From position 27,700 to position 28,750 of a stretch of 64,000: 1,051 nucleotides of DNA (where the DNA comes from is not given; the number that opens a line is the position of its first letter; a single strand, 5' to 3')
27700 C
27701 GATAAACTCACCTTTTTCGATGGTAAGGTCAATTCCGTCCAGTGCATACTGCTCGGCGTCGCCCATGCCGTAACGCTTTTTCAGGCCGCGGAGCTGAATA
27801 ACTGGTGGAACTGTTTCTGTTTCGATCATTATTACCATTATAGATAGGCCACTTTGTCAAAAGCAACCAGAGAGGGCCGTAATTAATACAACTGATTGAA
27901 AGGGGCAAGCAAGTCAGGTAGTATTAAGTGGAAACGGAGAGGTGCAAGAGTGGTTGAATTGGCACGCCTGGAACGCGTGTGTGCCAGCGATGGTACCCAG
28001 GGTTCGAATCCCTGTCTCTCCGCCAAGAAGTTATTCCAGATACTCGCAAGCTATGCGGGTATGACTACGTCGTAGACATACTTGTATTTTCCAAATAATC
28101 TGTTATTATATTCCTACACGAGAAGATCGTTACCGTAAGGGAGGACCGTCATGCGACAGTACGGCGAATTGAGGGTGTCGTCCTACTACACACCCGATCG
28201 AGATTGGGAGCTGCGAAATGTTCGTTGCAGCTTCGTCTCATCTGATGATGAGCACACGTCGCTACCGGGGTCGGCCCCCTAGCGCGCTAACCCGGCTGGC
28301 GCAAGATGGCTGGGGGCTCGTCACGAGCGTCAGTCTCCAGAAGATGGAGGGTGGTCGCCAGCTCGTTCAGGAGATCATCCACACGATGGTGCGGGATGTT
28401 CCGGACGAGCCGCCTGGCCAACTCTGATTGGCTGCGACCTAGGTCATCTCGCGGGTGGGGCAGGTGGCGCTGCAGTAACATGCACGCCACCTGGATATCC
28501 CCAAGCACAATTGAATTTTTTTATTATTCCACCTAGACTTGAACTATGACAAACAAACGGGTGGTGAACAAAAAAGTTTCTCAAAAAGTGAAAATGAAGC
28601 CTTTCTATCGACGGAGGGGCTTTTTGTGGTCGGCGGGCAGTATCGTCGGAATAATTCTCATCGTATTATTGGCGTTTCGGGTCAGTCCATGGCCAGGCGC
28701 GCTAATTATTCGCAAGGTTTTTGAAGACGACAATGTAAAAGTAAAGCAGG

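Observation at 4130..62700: Mosaic of at least 13 GC-rich mini-islands with their own expression signals, in a ~48-50 % GC reduced genome with no recombinase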

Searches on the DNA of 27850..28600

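Call 68: search_rna_families(source=window, start=27850, end=28600, threshold=evalue, max_evalue=0.1)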
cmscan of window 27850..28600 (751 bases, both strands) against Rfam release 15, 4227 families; matches with E-value up to 0.1: 2.
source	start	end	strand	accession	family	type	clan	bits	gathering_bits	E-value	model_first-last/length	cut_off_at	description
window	27936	28022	+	RF00005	tRNA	Gene; tRNA;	CL00001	48.2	29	3.8e-09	1-71/71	no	tRNA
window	27980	28022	-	RF04351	Plastid-psbl-rps4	Cis-reg;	-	36.3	68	6.6e-06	1-53/53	no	Plastid-psbl-rps4 3UTR RNA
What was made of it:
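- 28110..28520 (+): Not a coding island. A GC-rich non-coding stretch after tRNA-Ser(GGA) that ends in a hairpin plus T-run. Candidate unknown ncRNA, or possibly a gene relic. No Rfam match at E<=0.1 (call 68).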
